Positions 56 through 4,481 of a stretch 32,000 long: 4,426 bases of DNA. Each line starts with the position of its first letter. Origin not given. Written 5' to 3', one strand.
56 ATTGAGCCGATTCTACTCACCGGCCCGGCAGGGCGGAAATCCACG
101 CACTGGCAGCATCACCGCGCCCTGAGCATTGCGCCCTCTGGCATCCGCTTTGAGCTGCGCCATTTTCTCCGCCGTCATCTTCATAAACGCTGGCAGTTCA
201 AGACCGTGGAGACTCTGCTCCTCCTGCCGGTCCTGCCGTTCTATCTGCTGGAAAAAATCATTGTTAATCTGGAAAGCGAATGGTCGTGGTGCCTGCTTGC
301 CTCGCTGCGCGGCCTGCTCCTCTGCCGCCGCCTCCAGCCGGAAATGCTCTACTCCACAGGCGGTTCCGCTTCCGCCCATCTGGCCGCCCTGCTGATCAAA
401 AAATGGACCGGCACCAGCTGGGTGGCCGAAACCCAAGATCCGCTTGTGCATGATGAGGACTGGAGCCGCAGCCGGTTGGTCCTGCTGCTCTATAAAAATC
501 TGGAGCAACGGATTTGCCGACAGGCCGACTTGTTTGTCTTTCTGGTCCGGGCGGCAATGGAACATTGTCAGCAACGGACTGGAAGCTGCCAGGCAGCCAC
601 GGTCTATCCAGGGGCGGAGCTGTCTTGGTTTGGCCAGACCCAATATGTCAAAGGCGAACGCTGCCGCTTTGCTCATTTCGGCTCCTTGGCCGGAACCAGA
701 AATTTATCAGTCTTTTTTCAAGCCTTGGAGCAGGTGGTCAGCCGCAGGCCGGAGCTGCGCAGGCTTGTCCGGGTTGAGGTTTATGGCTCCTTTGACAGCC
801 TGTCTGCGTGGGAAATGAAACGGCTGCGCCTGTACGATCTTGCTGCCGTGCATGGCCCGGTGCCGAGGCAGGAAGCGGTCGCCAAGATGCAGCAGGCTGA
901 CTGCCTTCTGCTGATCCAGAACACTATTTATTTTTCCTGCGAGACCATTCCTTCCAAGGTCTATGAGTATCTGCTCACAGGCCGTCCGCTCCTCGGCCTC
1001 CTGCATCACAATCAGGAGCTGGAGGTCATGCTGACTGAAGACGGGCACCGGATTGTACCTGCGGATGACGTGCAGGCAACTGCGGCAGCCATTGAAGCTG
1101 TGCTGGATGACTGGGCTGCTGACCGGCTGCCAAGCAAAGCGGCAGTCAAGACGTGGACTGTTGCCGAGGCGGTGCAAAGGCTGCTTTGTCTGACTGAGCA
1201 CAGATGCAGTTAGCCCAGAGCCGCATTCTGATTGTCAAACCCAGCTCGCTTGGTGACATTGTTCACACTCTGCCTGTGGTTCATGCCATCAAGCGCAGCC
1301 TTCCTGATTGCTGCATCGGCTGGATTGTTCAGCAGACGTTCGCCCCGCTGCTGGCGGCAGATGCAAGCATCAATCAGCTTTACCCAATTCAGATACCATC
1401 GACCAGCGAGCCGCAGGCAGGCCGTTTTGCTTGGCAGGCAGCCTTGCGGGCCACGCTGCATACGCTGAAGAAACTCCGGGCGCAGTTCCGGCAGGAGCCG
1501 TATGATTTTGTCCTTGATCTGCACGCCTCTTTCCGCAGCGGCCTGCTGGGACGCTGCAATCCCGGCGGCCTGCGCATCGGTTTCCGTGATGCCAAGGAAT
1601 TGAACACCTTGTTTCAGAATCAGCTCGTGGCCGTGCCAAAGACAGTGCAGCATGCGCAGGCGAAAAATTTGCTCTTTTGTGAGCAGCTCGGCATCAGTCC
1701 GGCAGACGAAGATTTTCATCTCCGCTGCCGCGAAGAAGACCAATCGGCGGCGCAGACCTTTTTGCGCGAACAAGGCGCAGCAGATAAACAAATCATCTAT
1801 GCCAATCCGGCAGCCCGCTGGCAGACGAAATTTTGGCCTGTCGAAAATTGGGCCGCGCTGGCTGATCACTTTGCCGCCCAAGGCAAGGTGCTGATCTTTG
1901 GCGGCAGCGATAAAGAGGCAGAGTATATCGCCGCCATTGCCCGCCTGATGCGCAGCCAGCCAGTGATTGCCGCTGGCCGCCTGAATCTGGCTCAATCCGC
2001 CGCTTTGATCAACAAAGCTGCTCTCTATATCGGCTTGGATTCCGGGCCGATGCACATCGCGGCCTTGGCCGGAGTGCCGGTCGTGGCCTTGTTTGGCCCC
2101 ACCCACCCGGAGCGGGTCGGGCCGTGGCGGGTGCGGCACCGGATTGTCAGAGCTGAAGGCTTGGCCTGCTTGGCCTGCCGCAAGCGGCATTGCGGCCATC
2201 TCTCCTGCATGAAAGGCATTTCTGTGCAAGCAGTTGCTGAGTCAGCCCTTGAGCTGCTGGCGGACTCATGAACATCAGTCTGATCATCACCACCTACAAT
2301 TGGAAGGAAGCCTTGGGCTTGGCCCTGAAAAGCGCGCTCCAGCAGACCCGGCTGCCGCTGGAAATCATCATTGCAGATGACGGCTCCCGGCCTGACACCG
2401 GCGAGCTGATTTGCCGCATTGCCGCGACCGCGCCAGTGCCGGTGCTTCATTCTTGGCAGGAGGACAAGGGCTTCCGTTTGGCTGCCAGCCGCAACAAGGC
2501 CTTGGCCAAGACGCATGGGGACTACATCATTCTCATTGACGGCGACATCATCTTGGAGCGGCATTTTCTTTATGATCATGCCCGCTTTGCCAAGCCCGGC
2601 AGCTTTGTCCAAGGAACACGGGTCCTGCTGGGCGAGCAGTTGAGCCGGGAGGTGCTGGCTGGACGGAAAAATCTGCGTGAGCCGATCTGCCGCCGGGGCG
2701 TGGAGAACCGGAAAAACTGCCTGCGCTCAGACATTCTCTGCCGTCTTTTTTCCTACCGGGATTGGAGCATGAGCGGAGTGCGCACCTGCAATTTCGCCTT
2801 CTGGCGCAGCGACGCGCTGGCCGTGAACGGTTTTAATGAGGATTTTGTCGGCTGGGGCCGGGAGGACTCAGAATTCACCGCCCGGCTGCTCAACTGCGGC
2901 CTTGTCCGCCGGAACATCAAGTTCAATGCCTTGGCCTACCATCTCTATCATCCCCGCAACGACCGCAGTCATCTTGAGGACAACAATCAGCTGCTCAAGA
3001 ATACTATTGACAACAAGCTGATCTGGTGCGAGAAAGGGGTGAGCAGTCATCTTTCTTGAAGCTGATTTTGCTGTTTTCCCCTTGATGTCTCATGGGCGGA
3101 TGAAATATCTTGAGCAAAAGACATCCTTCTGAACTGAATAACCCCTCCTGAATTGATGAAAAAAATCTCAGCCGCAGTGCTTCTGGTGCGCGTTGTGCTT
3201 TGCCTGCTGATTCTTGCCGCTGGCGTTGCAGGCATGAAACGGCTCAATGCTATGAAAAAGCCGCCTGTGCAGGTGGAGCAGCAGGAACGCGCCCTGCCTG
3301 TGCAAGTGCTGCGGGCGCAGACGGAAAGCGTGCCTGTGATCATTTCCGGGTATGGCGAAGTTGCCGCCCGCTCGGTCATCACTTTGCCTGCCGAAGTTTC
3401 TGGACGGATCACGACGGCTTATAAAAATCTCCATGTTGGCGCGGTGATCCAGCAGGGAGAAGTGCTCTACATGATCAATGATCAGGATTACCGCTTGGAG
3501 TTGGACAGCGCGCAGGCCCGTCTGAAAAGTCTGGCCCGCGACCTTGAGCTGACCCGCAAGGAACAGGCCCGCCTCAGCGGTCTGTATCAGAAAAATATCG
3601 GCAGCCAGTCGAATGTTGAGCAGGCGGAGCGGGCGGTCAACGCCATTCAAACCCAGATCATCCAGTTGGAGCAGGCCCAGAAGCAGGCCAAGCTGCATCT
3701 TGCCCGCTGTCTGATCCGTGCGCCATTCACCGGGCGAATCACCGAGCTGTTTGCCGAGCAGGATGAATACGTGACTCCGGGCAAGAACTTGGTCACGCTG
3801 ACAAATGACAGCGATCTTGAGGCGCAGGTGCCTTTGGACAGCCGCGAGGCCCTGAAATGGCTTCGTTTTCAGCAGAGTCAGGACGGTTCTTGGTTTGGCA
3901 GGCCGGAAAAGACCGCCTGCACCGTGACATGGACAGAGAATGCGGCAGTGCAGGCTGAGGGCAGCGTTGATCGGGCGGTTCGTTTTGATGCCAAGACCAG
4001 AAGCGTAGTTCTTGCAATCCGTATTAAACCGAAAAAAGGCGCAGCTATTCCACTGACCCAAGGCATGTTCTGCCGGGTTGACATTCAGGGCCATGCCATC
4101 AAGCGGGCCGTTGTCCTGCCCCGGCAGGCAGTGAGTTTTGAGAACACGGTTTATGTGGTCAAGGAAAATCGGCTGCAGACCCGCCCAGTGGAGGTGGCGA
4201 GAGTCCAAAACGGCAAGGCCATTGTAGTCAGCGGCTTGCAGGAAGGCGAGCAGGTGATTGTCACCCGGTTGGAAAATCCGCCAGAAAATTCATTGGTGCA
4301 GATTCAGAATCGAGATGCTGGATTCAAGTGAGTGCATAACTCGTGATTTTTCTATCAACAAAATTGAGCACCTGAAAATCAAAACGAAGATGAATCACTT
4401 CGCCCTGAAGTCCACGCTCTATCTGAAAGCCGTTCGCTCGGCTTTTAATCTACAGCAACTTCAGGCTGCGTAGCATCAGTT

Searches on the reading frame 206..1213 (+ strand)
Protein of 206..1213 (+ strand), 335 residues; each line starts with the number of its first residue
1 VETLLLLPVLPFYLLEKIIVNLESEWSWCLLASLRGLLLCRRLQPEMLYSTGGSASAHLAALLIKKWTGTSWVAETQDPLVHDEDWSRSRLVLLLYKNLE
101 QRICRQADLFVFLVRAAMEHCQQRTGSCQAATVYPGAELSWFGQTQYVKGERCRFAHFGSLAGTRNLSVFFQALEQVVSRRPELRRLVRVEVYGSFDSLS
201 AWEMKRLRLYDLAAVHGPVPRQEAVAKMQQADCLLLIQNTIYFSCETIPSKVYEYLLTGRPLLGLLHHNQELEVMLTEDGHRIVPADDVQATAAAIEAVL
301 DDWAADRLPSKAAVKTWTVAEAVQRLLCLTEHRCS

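Call 56: search_protein_families(library=pfam, proteins=[window:206-1213:+], max_evalue=0.001)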
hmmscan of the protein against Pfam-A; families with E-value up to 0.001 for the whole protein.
window:206-1213:+ (335 aa): 2 families
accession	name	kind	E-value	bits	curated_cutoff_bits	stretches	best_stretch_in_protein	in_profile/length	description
PF13692.12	Glyco_trans_1_4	-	1.5e-06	29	27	1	155-302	4-142/142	Glycosyl transferases group 1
PF13579.12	Glyco_trans_4_4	-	7.7e-05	23.5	29.7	1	31-124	60-145/158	Glycosyl transferase 4-like domain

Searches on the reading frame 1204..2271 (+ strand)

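Call 56: search_protein_families(library=pfam, proteins=[window:1204-2271:+], max_evalue=0.001)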
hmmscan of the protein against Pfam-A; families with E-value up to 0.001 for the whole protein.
window:1204-2271:+ (355 aa): 1 family
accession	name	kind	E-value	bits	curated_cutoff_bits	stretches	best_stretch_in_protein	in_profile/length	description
PF01075.23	Glyco_transf_9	-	2.5e-50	171.6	22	1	90-330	3-241/247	Glycosyltransferase family 9 (heptosyltransferase)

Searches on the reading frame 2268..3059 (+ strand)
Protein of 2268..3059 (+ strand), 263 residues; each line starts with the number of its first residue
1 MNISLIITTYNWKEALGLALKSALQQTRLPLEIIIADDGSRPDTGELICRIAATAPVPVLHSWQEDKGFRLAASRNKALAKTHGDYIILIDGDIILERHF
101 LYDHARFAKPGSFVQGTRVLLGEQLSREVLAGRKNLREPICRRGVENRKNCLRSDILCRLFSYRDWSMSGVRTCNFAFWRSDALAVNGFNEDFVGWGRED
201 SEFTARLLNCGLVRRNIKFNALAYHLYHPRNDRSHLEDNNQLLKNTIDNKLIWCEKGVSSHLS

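Call 56: search_protein_families(library=pfam, proteins=[window:2268-3059:+], max_evalue=0.001)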
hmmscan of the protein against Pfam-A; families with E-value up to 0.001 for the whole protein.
window:2268-3059:+ (263 aa): 4 families
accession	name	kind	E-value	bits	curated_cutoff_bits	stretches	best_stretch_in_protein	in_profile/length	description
PF00535.33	Glycos_transf_2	-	1.3e-19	71.2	23.3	1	4-120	1-117/168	Glycosyl transferase family 2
PF02709.20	Glyco_transf_7C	-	2.9e-13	49.7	23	1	167-228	15-77/78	N-terminal domain of galactosyltransferase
PF10111.15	Glyco_tranf_2_2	-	7e-11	42.6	27.3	1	24-96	20-94/276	Glycosyltransferase like family 2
PF13641.12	Glyco_tranf_2_3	-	3.8e-06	27.5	27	1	3-121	3-125/230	Glycosyltransferase like family 2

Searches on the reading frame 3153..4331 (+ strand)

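Call 56: search_protein_families(library=pfam, proteins=[window:3153-4331:+], max_evalue=0.001)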
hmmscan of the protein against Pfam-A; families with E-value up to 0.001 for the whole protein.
window:3153-4331:+ (392 aa): 2 families
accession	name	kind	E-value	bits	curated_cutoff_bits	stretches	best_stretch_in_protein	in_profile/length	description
PF13437.12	HlyD_3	-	2.8e-11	44.5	22.2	1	188-243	2-55/106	HlyD family secretion protein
PF16576.10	HlyD_D23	-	1.2e-08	35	30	1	68-222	12-145/214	Barrel-sandwich domain of CusB or HlyD membrane-fusion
